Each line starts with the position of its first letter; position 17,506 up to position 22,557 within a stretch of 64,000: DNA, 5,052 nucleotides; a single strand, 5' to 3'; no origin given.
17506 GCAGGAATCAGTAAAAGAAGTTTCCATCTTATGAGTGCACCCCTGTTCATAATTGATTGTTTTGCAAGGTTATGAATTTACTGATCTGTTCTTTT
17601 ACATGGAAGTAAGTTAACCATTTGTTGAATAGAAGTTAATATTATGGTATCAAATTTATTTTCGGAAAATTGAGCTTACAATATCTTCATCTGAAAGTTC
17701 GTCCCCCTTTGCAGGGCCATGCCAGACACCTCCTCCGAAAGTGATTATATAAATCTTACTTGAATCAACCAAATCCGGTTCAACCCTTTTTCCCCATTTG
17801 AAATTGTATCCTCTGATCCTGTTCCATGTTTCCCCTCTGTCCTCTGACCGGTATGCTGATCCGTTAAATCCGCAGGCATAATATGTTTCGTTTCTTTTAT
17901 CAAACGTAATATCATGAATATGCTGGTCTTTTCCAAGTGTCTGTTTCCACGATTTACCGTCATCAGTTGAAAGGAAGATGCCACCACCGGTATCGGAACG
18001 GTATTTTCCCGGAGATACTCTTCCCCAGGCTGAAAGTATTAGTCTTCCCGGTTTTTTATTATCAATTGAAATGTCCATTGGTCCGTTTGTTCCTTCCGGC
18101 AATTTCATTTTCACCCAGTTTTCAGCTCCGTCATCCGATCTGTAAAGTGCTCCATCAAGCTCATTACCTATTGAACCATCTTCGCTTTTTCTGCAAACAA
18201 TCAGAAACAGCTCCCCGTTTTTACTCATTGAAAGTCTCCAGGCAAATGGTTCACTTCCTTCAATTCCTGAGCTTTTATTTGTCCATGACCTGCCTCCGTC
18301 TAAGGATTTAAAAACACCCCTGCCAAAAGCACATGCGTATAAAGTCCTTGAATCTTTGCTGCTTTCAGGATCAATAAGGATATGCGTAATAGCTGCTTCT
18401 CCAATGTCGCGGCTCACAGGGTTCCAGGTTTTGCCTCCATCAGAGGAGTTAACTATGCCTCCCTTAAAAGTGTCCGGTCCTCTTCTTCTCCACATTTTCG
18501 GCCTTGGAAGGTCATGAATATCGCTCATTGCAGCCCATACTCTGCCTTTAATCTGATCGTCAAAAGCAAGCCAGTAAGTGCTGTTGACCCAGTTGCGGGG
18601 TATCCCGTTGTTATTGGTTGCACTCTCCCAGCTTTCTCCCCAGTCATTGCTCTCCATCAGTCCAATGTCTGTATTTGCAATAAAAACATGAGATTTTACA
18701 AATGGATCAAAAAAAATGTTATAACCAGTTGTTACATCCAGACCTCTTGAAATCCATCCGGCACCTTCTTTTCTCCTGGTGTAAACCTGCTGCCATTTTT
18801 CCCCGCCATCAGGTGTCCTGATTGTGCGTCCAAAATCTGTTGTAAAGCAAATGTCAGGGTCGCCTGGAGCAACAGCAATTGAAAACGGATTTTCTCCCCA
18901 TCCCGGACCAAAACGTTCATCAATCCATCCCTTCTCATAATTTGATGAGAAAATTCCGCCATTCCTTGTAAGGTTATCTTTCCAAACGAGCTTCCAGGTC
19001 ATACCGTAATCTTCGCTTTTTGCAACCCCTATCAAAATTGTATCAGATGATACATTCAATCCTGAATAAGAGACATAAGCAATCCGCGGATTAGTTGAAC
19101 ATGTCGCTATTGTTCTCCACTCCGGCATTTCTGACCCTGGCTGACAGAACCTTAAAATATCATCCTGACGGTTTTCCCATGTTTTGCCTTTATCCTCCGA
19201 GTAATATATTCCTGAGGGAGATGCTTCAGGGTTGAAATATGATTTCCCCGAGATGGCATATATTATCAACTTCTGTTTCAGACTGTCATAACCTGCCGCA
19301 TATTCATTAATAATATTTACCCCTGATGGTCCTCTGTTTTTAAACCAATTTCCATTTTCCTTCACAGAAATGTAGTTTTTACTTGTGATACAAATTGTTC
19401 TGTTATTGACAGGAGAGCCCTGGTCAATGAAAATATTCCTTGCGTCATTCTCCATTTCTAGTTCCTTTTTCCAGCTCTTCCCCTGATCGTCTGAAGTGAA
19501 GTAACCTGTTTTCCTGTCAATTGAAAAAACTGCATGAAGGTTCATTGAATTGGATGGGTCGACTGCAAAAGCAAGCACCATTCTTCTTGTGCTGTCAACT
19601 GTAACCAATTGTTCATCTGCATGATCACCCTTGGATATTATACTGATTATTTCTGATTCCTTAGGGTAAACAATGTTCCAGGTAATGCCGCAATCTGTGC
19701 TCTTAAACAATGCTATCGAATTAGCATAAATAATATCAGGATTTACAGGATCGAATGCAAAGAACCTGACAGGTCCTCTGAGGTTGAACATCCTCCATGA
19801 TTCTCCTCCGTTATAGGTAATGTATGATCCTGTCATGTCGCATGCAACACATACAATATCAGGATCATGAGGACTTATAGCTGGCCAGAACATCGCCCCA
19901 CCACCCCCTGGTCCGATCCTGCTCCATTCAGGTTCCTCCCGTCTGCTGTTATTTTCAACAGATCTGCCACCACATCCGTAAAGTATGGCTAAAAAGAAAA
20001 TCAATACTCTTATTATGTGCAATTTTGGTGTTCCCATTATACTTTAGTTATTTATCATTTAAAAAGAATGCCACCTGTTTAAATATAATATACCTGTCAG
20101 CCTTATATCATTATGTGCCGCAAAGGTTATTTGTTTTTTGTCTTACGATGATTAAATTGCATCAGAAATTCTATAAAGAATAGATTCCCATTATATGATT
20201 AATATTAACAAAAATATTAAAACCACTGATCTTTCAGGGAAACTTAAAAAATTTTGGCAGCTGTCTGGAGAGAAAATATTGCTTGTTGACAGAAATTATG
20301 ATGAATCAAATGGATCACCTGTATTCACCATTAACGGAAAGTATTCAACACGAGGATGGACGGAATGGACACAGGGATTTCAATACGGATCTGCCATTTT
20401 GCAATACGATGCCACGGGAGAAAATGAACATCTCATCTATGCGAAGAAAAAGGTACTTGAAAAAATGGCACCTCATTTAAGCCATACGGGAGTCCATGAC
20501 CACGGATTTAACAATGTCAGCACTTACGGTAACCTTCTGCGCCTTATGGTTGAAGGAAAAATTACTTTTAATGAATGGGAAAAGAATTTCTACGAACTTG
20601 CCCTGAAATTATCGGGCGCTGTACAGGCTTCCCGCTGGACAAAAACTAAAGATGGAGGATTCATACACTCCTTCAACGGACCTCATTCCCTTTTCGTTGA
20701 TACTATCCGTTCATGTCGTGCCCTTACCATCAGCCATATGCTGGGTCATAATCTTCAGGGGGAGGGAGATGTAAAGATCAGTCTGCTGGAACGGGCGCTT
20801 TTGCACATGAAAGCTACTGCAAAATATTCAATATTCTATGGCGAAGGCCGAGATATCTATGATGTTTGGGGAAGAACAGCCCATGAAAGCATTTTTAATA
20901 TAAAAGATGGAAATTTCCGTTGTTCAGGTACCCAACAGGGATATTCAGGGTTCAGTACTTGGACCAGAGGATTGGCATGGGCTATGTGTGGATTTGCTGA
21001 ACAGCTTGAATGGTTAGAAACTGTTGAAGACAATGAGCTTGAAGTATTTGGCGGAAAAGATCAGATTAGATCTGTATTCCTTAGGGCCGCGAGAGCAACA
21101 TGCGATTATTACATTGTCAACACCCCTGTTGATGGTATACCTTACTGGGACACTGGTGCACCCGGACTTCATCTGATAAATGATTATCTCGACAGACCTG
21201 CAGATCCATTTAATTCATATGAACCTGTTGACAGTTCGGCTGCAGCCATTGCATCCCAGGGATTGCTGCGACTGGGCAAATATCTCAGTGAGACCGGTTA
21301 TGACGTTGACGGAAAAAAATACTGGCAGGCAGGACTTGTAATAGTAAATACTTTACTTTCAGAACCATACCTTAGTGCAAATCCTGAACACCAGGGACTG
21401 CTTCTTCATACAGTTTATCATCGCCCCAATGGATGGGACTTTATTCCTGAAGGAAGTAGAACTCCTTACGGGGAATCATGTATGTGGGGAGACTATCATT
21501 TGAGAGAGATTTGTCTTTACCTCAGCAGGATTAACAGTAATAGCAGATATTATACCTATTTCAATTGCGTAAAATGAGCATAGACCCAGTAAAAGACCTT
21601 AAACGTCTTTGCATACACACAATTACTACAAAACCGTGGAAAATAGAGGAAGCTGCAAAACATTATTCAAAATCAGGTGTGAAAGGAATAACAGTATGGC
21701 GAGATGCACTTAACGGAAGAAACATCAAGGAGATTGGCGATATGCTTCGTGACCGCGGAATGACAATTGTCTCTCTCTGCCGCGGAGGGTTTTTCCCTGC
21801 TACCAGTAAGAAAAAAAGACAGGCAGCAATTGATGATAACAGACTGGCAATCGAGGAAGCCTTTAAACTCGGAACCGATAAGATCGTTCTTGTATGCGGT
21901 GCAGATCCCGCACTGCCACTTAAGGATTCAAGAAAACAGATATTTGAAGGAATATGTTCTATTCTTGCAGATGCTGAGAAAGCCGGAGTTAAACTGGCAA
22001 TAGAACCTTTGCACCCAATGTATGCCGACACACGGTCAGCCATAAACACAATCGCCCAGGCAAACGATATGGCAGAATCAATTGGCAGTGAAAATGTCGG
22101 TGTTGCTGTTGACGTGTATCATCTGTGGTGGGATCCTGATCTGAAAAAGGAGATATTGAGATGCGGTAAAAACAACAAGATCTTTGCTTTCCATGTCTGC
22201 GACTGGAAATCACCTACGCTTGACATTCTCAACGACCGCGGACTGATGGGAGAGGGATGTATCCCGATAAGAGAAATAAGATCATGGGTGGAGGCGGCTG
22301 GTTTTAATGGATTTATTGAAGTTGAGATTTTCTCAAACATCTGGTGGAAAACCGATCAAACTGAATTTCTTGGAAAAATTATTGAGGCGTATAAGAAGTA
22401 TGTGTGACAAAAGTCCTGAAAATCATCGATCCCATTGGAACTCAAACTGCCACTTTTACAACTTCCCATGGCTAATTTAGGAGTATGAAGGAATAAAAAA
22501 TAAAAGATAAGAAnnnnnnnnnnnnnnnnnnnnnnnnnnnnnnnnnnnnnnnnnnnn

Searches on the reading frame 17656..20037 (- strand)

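Call 7: search_protein_families(library=pfam, proteins=[window:17656-20037:-], max_evalue=0.001)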
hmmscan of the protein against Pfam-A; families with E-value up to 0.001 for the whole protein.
window:17656-20037:- (793 aa): 6 families
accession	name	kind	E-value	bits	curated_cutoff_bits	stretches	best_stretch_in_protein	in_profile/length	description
PF15902.12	Sortilin-Vps10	-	1.9e-29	103.2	33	3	528-644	3-112/446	Sortilin, neurotensin receptor 3,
PF02012.26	BNR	-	4.1e-09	35.5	27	0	180-191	1-12/12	BNR/Asp-box repeat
PF15899.11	BNR_6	-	6.4e-09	35.5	27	0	729-740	2-13/14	BNR-Asp box repeat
PF14870.12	PSII_BNR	-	8.7e-09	35.5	27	0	683-741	206-269/303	Photosynthesis system II assembly factor YCF48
PF13088.12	BNR_2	-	1.3e-08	34.9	31.4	0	606-743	60-203/277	BNR repeat-like domain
PF24316.1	Tli3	-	4.7e-05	24.2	27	0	247-289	45-98/129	T6SS Tli3 immunity protein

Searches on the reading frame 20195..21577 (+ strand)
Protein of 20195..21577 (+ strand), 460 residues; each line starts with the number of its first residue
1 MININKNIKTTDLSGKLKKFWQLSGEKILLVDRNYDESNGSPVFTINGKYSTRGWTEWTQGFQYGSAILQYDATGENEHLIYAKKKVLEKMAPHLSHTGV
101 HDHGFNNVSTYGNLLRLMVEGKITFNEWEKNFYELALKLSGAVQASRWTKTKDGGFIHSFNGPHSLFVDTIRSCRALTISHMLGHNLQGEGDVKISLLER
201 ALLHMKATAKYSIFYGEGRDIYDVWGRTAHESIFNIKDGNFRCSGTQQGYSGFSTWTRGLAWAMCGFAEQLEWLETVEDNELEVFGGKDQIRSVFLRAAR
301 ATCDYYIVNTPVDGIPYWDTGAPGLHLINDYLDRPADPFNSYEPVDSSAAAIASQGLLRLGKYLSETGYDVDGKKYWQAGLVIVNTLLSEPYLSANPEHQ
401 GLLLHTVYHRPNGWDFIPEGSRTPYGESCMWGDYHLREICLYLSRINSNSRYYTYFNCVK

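Call 7: search_protein_families(library=pfam, proteins=[window:20195-21577:+], max_evalue=0.001)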
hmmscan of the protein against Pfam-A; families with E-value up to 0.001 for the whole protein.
window:20195-21577:+ (460 aa): 1 family
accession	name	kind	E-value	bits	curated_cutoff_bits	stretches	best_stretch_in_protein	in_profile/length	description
PF07470.19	Glyco_hydro_88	-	3.7e-08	33.2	26.6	1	55-279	24-222/352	Glycosyl Hydrolase Family 88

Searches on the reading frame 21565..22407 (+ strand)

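Call 7: search_protein_families(library=pfam, proteins=[window:21565-22407:+], max_evalue=0.001)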
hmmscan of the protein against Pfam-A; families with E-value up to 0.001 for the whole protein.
window:21565-22407:+ (280 aa): 1 family
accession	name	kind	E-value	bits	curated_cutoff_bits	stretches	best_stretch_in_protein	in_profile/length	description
PF01261.30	AP_endonuc_2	-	2.9e-39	135.7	31.1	1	35-257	5-231/249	Xylose isomerase-like TIM barrel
